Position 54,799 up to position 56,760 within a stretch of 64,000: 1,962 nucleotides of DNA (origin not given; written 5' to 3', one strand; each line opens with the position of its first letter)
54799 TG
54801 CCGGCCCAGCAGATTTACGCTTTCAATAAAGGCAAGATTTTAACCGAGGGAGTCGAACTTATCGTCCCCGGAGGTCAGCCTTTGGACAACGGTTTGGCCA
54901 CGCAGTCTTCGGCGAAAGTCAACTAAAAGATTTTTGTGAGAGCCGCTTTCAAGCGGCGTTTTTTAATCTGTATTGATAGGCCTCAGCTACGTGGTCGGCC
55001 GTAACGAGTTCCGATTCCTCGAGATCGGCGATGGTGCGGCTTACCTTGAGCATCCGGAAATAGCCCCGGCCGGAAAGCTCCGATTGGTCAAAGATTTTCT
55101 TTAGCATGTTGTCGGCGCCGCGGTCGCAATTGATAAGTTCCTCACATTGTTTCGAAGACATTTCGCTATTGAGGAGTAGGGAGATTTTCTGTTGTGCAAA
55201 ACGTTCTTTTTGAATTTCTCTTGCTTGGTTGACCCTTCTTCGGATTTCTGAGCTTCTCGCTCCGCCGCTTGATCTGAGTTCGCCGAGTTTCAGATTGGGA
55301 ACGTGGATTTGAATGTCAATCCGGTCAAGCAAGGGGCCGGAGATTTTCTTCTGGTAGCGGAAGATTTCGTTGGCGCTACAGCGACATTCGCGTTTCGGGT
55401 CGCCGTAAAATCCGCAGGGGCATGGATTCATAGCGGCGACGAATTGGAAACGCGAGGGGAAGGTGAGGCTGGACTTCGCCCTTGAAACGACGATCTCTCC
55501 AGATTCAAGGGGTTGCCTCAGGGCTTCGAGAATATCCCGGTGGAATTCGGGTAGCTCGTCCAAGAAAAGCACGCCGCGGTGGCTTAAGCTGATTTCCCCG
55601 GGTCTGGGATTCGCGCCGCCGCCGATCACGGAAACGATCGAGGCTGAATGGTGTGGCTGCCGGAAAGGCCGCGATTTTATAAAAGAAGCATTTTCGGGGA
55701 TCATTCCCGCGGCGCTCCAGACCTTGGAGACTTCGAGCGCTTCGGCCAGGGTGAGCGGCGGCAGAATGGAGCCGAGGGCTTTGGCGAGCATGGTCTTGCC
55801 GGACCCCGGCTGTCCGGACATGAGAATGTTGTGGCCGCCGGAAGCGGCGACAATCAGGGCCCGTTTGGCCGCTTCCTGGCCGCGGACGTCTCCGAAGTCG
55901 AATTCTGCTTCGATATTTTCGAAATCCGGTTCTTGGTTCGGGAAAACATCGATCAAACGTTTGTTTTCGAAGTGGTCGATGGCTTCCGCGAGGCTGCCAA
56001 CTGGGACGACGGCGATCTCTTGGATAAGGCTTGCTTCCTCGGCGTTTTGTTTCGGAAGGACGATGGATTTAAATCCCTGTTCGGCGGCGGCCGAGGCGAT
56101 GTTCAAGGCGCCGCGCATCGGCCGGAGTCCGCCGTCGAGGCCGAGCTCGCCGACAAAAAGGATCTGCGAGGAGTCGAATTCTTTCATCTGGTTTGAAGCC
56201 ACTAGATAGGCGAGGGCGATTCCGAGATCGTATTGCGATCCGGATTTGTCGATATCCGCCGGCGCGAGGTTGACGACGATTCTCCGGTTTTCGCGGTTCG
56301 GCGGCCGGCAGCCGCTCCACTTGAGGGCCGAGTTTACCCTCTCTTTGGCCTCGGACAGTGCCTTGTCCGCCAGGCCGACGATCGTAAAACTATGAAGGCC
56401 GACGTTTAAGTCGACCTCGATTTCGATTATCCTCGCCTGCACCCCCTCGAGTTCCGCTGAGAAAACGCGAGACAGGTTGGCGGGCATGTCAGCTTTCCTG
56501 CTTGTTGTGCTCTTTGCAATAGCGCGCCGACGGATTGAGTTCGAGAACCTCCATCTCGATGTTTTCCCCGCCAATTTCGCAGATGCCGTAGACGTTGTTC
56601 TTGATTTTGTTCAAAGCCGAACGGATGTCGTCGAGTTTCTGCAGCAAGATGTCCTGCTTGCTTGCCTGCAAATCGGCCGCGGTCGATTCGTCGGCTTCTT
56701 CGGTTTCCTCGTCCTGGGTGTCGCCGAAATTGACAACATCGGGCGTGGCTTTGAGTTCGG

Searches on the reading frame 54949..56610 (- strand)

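Call 60: search_protein_families(library=pfam, proteins=[window:54949-56610:-], max_evalue=0.001)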
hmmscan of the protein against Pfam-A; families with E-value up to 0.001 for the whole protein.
window:54949-56610:- (553 aa): 8 families
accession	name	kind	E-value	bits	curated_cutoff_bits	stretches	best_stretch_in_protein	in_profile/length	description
PF01078.27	Mg_chelatase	-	2.4e-92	308.5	20.3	1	238-443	1-205/207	Magnesium chelatase, subunit ChlI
PF13541.12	ChlI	-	1.8e-38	131.6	27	1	64-189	1-121/121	Subunit ChlI of Mg-chelatase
PF13335.12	Mg_chelatase_C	-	2.1e-28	99.2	26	1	452-548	3-94/94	Magnesium chelatase, subunit ChlI C-terminal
PF07728.20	AAA_5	-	5.8e-08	33.3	22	1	261-398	1-125/139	AAA domain (dynein-related subfamily)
PF00493.29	MCM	-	5.6e-07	29.3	23.3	1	337-435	114-202/224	MCM P-loop domain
PF00158.32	Sigma54_activat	-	2.4e-05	24.5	20.2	1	254-394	17-141/168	Sigma-54 interaction domain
PF05362.19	Lon_C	-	6.7e-05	23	21.1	1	88-194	73-177/205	Lon protease (S16) C-terminal proteolytic domain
PF00004.35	AAA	-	0.00063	20.6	21.2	0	262-283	1-22/131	ATPase family associated with various cellular activities (AAA)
